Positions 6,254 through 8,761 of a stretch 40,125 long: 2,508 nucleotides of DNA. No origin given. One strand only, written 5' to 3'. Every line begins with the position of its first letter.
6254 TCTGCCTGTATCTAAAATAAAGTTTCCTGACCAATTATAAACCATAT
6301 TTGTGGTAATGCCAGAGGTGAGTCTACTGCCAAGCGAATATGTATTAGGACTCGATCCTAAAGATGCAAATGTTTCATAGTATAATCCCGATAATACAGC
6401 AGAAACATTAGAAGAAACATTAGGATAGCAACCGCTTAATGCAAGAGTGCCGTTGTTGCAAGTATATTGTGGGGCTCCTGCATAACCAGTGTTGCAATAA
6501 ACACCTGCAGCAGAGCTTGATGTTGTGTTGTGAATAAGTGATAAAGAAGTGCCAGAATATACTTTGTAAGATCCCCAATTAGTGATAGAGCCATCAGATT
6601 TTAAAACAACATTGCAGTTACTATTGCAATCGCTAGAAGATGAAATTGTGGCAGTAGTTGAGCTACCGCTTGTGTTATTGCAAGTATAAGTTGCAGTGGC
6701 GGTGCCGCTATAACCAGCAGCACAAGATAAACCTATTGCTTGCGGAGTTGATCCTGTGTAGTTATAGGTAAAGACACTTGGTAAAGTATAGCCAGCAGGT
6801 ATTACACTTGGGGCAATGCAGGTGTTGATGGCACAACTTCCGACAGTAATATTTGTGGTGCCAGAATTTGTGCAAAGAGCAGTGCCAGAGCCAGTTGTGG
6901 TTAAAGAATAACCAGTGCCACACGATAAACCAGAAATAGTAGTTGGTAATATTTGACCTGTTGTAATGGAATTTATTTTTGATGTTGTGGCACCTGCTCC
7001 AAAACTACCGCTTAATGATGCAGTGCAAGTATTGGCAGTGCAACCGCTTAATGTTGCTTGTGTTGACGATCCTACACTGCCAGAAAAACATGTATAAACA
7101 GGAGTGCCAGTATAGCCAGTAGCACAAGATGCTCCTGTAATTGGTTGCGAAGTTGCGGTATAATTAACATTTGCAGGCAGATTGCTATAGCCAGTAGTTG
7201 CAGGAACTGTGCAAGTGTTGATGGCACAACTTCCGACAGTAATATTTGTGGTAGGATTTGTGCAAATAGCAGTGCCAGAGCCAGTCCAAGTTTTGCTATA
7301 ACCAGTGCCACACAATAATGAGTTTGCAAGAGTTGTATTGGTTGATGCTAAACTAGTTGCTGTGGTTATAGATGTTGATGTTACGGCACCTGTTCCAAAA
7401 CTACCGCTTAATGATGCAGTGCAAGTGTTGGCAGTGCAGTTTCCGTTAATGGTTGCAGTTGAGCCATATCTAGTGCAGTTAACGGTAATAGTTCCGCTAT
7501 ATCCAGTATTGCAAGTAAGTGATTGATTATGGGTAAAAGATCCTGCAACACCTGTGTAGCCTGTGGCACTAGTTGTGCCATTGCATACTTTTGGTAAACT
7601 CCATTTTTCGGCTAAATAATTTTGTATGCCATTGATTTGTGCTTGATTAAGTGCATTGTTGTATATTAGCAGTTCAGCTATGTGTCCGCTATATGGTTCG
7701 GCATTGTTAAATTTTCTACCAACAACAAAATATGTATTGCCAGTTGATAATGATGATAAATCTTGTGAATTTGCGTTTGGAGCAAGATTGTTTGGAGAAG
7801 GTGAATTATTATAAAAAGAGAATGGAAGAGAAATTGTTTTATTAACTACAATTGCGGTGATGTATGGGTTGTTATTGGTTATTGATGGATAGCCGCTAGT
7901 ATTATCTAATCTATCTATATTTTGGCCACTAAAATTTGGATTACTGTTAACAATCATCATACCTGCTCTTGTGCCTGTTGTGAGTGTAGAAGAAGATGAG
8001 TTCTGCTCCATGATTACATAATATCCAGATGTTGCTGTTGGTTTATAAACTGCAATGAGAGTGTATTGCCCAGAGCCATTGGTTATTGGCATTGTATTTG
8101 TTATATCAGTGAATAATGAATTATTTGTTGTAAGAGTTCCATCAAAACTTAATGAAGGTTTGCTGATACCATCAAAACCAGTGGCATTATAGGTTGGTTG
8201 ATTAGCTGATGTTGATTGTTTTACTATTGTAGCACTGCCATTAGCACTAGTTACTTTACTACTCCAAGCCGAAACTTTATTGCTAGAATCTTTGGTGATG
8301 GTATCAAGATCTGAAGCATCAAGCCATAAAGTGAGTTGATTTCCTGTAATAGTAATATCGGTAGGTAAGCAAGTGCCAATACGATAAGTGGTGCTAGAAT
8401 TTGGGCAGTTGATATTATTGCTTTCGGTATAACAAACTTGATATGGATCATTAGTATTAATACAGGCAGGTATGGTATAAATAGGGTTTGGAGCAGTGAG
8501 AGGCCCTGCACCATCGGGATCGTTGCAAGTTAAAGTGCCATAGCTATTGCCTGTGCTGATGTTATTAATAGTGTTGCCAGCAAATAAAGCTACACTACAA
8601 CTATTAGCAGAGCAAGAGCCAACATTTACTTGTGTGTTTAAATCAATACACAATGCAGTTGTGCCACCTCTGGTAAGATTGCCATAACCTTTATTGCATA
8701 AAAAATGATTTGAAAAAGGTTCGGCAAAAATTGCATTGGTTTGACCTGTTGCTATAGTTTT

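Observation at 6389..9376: About 15 four-cysteine modules resembling complement-control-protein (Sushi/SCR) repeats in a bacterial protein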

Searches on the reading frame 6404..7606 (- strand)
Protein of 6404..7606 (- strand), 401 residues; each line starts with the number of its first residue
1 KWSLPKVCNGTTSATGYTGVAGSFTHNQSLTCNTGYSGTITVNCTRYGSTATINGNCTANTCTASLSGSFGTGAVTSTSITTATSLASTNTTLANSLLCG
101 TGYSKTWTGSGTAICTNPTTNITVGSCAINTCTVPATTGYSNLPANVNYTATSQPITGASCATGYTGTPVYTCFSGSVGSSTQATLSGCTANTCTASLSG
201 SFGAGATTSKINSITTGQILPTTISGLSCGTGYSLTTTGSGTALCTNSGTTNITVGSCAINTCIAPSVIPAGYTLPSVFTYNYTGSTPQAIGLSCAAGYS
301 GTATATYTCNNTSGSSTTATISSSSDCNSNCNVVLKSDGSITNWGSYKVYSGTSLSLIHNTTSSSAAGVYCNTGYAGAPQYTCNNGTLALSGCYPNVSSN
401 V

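Call 15: find_homologous_proteins(query=window:6404-7606:-, max_evalue=0.001)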
Query window:6404-7606:- (401 aa): 1 proteins with E <= 0.001 among 8000 candidates.
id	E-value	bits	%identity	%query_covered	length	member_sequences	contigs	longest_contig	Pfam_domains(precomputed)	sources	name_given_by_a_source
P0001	1.6e-19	89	56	17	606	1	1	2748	-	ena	-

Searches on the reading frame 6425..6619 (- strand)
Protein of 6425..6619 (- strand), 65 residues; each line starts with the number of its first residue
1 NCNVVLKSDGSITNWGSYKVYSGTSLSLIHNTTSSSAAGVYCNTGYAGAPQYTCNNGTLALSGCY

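Call 9: search_protein_families(library=pfam, proteins=[window:6425-6619:-], max_evalue=10)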
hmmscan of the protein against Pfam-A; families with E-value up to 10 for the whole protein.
seq(65 aa): 1 family
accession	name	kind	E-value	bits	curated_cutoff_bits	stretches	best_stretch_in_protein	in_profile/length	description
PF19816.4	DUF6299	-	0.46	10.7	26.8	1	5-44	12-51/114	Family of unknown function (DUF6299)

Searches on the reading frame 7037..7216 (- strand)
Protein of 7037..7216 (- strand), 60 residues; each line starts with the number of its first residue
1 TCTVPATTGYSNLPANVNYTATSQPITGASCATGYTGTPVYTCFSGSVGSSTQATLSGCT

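Call 9: search_protein_families(library=pfam, proteins=[window:7037-7216:-], max_evalue=10)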
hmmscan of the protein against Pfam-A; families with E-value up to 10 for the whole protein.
seq(60 aa): 1 family
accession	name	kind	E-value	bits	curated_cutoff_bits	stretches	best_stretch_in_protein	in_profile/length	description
PF19404.4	DUF5977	-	0.96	10.5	25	1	20-54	4-40/65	Family of unknown function (DUF5977)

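Call 28: predict_structure(alignment_id=A2)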
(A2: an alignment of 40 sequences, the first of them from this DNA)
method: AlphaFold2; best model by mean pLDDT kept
length: 60 residues; sequences in the alignment: 40
mean_pLDDT: 87.0   pTM: 0.66
mean pLDDT of the five models: 87.0, 86.9, 86.3, 83.5, 83.5
residues with pLDDT >= 90: 35; 70-90: 19; 50-70: 6; < 50: 0
segments of 3 or more residues with pLDDT < 50: none
pLDDT, mean of each block of 10 residues (from residue 1): 89 90 90 95 71 87
secondary structure, 60 per line:
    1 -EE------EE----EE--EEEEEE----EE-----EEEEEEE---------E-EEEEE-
elements in order: E20-25 E37-43 E55-59

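Call 31: fold_search(model_id=the predicted structure, library=pdb)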
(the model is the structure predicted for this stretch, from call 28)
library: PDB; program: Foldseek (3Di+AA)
matches with E <= 10: 0; with E <= 0.001: 0
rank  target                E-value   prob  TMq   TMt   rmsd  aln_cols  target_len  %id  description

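Call 39: search_protein_representatives(alignment_id=A2)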
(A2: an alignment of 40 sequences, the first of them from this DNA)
Query: 40 sequences, 58 profile positions. Proteins with E-value up to 0.001 (for the whole library): 264; up to 1e-10: 60; up to 1e-30: 14. The best 150 are listed.
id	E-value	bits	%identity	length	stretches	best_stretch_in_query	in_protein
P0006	9.2e-64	227.7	-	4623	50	2-57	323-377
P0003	7.9e-58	208.7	-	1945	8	1-58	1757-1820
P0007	4.4e-55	199.9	-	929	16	2-57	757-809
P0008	2.0e-53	194.6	-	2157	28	2-58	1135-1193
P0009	1.7e-50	185.2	-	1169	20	6-57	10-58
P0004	3.5e-47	174.6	-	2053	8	1-58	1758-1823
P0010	1.9e-43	162.6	-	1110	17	21-58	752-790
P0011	1.8e-41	156.3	-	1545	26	2-53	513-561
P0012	2.9e-40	152.5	-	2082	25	2-54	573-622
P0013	5.0e-39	148.5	-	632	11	1-58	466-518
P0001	1.2e-32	128.0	-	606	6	1-57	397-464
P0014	6.9e-32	125.6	-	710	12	1-47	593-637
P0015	1.1e-31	124.9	-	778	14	1-58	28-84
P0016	3.1e-31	123.5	-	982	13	1-58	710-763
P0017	3.1e-30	120.3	-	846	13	1-53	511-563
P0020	1.7e-24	101.9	-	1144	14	2-57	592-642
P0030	7.1e-18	80.7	-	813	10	2-57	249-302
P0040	2.9e-14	69.2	-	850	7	2-57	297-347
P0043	1.4e-13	67.0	-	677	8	2-58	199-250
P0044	1.5e-13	66.9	-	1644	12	2-53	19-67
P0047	7.1e-13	64.7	-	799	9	25-58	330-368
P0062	6.1e-11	58.5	-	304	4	2-57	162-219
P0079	2.6e-09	53.3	-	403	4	2-58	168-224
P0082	5.4e-09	52.3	-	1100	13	2-58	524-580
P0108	1.0e-07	48.2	-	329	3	2-57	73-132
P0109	1.0e-07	48.2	-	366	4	2-58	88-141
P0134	8.6e-07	45.2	-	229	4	2-58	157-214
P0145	3.4e-06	43.3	-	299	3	9-57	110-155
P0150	5.3e-06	42.7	-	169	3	18-57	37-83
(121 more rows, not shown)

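Call 42: search_protein_families(library=pfam, alignment_id=A5, max_evalue=0.001)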
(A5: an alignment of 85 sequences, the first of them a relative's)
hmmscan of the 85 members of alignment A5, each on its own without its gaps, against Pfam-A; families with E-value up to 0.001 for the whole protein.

A. member 1, P0007 (929 aa): 1 family
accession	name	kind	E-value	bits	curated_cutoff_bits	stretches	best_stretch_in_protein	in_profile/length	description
PF02803.24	Thiolase_C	-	8.1e-07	29.2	27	0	450-561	4-119/123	Thiolase, C-terminal domain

B. families by the number of members that match (of 85 scanned): 71 families (the first 25 are shown)
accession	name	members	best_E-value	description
PF00084.26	Sushi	52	8.6e-119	Sushi repeat (SCR repeat)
PF12662.13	cEGF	16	4.5e-11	Complement Clr-like EGF-like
PF02793.27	HRM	13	1.8e-09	Hormone receptor domain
PF24469.2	F54D1_6_C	9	1.5e-13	F54D1.6, C-terminal Sushi-like domain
PF25599.1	Ephrin_CRD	4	5.6e-16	Ephrin cysteine rich domain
PF12947.13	EGF_3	3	5e-09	EGF domain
PF00754.31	F5_F8_type_C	2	4.1e-19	F5/8 type C domain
PF14704.11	DERM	2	1.3e-10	Dermatopontin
PF22764.1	E217_Gp32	2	4.7e-07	Tail fiber protein gp32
PF10515.14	APP_amyloid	1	9.1e-19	Beta-amyloid precursor protein C-terminus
PF13385.13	Laminin_G_3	1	1.1e-18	Concanavalin A-like lectin/glucanases superfamily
PF01681.22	C6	1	1.4e-17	C6 domain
PF09167.16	DUF1942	1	5.3e-17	Domain of unknown function (DUF1942)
PF02229.22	PC4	1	8.9e-12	Transcriptional Coactivator p15 (PC4)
PF15152.11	Kisspeptin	1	1.6e-11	Kisspeptin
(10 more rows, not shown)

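Call 46: search_protein_families(library=pfam, proteins=[P0008, P0011, P0150, P0013, P0017, P0015, P0016, P0020, P0145, P0108], max_evalue=0.01)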
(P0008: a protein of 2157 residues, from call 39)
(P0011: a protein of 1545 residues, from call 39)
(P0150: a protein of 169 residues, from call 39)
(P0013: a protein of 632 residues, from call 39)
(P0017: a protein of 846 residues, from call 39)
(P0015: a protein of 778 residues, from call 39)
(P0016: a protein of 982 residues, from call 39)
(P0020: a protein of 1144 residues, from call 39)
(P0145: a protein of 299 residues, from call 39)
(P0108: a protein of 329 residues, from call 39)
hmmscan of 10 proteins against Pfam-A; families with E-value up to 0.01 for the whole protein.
P0008 (2157 aa): 9 families
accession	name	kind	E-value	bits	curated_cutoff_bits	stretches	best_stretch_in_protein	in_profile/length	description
PF00084.26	Sushi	-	0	1081.2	20.7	31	527-582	1-56/56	Sushi repeat (SCR repeat)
PF12662.13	cEGF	-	8.3e-22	77.1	26.6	0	800-816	5-20/24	Complement Clr-like EGF-like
PF14230.11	DUF4333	-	1e-15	58.1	27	0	1700-1728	32-60/78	Domain of unknown function (DUF4333)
PF00008.33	EGF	-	2.6e-07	31.2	21.5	1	248-272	1-26/32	EGF-like domain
PF00088.24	Trefoil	-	6.4e-07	29.6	21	1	24-65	1-43/43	Trefoil (P-type) domain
PF12273.13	RCR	-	5.6e-06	27.5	27.8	0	1864-1894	42-72/117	Chitin synthesis regulation, resistance to Congo red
PF12661.13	hEGF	-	2e-05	25.3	29.3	1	253-271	1-19/22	Human growth factor-like EGF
PF25783.1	BigA_beta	-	0.00024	21.3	24.3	0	1082-1129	28-75/84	BigA beta sandwich domain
PF05399.16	EVI2A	-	0.0057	16.7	25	0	1699-1758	49-108/231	Ectropic viral integration site 2A protein (EVI2A)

P0011 (1545 aa): 9 families
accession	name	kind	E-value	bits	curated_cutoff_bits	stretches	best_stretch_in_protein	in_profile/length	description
PF00084.26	Sushi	-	6.1e-289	933.2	20.7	26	748-801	1-56/56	Sushi repeat (SCR repeat)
PF25599.1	Ephrin_CRD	-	1.2e-26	92.9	27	0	785-802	41-58/59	Ephrin cysteine rich domain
PF18630.7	Peptidase_M60_C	-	4.1e-19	69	26.2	0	1359-1388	33-62/65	Peptidase M60 C-terminal domain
PF22764.1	E217_Gp32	-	2e-17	63.6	27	0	113-144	98-129/144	Tail fiber protein gp32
PF02793.27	HRM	-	1.7e-16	60.8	26.2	0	906-930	37-63/66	Hormone receptor domain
PF14704.11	DERM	-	6.8e-16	59.3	28.3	0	1184-1272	3-90/152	Dermatopontin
PF12662.13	cEGF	-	2.8e-14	53.1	26.6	0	774-789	6-20/24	Complement Clr-like EGF-like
PF12947.13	EGF_3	-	3e-08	34.2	28.5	0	476-491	20-35/36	EGF domain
PF13557.12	Phenol_MetA_deg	-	9.7e-06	26.2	22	0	1406-1438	113-147/242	Putative MetA-pathway of phenol degradation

P0150 (169 aa): 3 families
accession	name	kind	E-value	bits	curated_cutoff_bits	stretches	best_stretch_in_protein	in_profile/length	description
PF00084.26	Sushi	-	1.6e-22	80.1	20.7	2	32-83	1-56/56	Sushi repeat (SCR repeat)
PF12662.13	cEGF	-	8.6e-09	35.5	26.6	0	57-73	6-21/24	Complement Clr-like EGF-like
PF02425.20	GBP_PSP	-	0.0011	19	25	0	14-23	7-16/23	Paralytic/GBP/PSP peptide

P0013 (632 aa): 10 families
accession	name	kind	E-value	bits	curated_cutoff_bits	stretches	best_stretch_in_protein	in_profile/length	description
PF00084.26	Sushi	-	3.6e-77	255.1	20.7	11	130-182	1-56/56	Sushi repeat (SCR repeat)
PF08290.16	Hep_core_N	-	1.5e-08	34.7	25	0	234-247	4-17/27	Hepatitis core protein, putative zinc finger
PF15923.10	DUF4745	-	9.4e-08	32.6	34.8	0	533-561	19-47/133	Domain of unknown function (DUF4745)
PF09014.16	Sushi_2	-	1.5e-06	28.5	22.1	0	85-126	25-66/88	Beta-2-glycoprotein-1 fifth domain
PF09097.16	Phage-tail_1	-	2.5e-05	24.6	27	0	116-154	137-175/196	Baseplate structural protein, domain 1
PF24457.1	DUF7572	-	0.00014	22.6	27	0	271-301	53-82/94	Family of unknown function (DUF7572)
PF08807.15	DUF1798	-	0.00018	22.1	25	0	73-101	74-102/108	Bacterial domain of unknown function (DUF1798)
PF06153.16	CdAMP_rec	-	0.00024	21.7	27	0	358-400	42-84/109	Cyclic-di-AMP receptor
PF12262.14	Lipase_bact_N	-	0.00034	20.6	22.3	0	109-210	33-134/236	Bacterial virulence factor lipase N-terminal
PF00640.29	PID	-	0.00066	20.2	20.9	0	536-579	75-117/140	Phosphotyrosine interaction domain (PTB/PID)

P0017 (846 aa): 7 families
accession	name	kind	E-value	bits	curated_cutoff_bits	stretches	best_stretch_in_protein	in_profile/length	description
PF00084.26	Sushi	-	5.3e-48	161.7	20.7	7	695-750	1-56/56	Sushi repeat (SCR repeat)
PF15152.11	Kisspeptin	-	1.6e-11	45.3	27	0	501-555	2-56/76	Kisspeptin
PF09394.16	Inhibitor_I42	-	0.00016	22.3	27.2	0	468-481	14-27/91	Chagasin family peptidase inhibitor I42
PF12662.13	cEGF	-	0.00069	19.9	26.6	0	115-127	5-16/24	Complement Clr-like EGF-like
PF11167.13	DUF2953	-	0.00098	19.6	22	0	768-785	7-24/53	Protein of unknown function (DUF2953)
PF23374.1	Fn3_arc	-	0.0013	19.1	28.9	0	165-189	49-73/78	Archaeal fibronectin-III type-like domain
PF17892.7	Cadherin_5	-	0.0016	18.7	26.5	0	182-208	47-73/98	Cadherin-like domain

P0015 (778 aa): 1 family
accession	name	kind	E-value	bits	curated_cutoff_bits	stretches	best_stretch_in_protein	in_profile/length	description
PF00084.26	Sushi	-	6.7e-40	135.7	20.7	5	368-420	1-56/56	Sushi repeat (SCR repeat)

P0016 (982 aa): 2 families
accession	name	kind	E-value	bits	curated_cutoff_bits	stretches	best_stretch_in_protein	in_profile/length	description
PF00084.26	Sushi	-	1.8e-44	150.3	20.7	4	426-474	2-54/56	Sushi repeat (SCR repeat)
PF13385.13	Laminin_G_3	-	1.1e-18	68.3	27.6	1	63-200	14-150/151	Concanavalin A-like lectin/glucanases superfamily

P0020 (1144 aa): 1 family
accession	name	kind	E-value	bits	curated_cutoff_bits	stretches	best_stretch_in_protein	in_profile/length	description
PF00084.26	Sushi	-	3.6e-23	82.2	20.7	1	370-421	1-56/56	Sushi repeat (SCR repeat)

P0145 (299 aa): 1 family
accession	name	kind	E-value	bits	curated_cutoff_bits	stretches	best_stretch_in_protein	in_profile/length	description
PF00084.26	Sushi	-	1.3e-09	38.8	20.7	1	47-96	1-53/56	Sushi repeat (SCR repeat)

P0108 (329 aa): 0 families

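Call 69: search_protein_families(library=pfam, proteins=[P0109, P0082, P0079, P0040, P0062, P0134, P0047, P0044, P0043, P0030], max_evalue=0.001)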
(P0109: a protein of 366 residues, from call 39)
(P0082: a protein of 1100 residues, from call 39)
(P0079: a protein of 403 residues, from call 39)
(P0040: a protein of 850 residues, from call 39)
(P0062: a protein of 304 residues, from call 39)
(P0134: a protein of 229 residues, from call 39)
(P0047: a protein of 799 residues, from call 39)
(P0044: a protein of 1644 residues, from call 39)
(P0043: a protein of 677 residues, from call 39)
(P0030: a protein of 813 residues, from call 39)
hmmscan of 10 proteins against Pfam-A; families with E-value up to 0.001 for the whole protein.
P0109 (366 aa): 0 families

P0082 (1100 aa): 0 families

P0079 (403 aa): 1 family
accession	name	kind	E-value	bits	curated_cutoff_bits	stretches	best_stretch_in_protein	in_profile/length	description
PF15530.11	Ntox25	-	0.00072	19.9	25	0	96-156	32-89/168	Bacterial toxin 25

P0040 (850 aa): 3 families
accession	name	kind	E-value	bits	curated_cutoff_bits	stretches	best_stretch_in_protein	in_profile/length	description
PF13385.13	Laminin_G_3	-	6.6e-08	33.3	27.6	1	12-158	5-149/151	Concanavalin A-like lectin/glucanases superfamily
PF00054.30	Laminin_G_1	-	0.00014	22.5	24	1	37-121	3-89/131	Laminin G domain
PF02210.31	Laminin_G_2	-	0.00095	20.1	22.9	0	37-129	3-97/126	Laminin G domain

P0062 (304 aa): 0 families

P0134 (229 aa): 0 families

P0047 (799 aa): 2 families
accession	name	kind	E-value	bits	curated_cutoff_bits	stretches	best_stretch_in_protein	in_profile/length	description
PF00084.26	Sushi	-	1.6e-15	57.6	20.7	1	385-423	16-56/56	Sushi repeat (SCR repeat)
PF01839.29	FG-GAP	-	2.3e-15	56.5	22.1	1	20-53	1-31/37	FG-GAP repeat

P0044 (1644 aa): 6 families
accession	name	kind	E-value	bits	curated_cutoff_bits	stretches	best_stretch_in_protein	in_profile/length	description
PF00084.26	Sushi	-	3e-101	332.2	20.7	14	141-195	1-56/56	Sushi repeat (SCR repeat)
PF00090.25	TSP_1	-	1.3e-52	176.2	21.6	6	571-617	2-49/49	Thrombospondin type 1 domain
PF19028.6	TSP1_spondin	-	9.7e-28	96.6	41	4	854-906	3-52/52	Spondin-like TSP1 domain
PF00092.34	VWA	-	1.1e-24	88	23.8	1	1435-1623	1-171/174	von Willebrand factor type A domain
PF19030.6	TSP1_ADAMTS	-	3.6e-18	66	23.8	1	857-906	3-55/55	Thrombospondin type 1 domain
PF13519.12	VWA_2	-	5.1e-10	40.4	27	1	1436-1556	1-106/107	von Willebrand factor type A domain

P0043 (677 aa): 1 family
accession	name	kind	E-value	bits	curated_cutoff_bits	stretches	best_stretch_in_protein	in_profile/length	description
PF00084.26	Sushi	-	2.1e-17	63.7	20.7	0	199-246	1-52/56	Sushi repeat (SCR repeat)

P0030 (813 aa): 0 families

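Call 70: list_cluster_members(proteins=[P0109, P0082, P0079, P0040, P0062, P0134, P0047, P0020, P0145, P0006])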
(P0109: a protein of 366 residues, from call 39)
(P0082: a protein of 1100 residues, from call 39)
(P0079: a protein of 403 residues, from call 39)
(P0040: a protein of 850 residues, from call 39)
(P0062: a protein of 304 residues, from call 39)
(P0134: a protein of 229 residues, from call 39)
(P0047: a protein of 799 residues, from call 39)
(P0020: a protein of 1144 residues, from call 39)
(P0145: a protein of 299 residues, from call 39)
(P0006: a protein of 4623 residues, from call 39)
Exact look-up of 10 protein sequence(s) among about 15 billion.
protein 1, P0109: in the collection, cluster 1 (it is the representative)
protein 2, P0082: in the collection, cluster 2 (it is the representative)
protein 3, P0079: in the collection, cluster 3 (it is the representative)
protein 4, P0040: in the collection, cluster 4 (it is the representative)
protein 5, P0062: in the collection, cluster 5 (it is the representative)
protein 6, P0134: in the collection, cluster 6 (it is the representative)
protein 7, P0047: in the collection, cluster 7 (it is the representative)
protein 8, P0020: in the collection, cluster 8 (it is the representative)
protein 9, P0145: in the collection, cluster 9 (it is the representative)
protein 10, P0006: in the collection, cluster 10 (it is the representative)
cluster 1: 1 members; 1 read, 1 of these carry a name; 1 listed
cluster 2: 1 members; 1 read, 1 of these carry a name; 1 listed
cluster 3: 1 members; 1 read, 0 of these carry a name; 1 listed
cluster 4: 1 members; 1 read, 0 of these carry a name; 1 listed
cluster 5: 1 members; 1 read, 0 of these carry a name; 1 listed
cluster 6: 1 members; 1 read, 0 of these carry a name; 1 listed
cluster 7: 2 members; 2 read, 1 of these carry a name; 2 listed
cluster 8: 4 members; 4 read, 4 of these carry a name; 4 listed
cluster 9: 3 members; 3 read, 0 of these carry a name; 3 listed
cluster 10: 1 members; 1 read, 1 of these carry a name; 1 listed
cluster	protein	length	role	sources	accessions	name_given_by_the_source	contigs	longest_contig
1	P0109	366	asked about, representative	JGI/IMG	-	hypothetical protein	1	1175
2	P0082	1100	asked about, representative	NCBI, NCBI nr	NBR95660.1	MAG: hypothetical protein EBT55_05090, partial [Proteobacteria bacterium] | hypothetical protein [Pseudomonadota bacterium]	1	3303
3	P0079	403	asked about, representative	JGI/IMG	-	-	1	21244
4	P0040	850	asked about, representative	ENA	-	-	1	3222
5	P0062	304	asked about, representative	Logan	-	-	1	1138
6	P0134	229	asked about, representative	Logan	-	-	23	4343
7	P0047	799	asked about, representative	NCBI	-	-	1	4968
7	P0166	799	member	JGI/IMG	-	hypothetical protein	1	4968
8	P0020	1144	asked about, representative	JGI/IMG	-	hypothetical protein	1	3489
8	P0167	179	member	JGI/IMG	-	hypothetical protein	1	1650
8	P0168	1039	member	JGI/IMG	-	CUB/sushi domain-containing protein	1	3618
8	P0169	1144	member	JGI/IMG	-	hypothetical protein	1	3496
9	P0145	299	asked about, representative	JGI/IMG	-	-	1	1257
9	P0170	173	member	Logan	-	-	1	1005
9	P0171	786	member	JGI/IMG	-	-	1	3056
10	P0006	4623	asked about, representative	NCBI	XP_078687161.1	uncharacterized protein LOC144919463 isoform X16 [Branchiostoma floridae x Branchiostoma ...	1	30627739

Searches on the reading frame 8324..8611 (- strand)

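Call 80: search_protein_families(library=pfam, proteins=[window:8324-8611:-], max_evalue=1)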
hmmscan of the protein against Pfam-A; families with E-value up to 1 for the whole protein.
window:8324-8611:- (96 aa): 1 family
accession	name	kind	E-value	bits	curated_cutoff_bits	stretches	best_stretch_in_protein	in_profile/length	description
PF18207.7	LIFR_N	-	0.11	13.2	24.1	1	55-92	27-64/79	Leukemia inhibitory factor receptor N-terminal domain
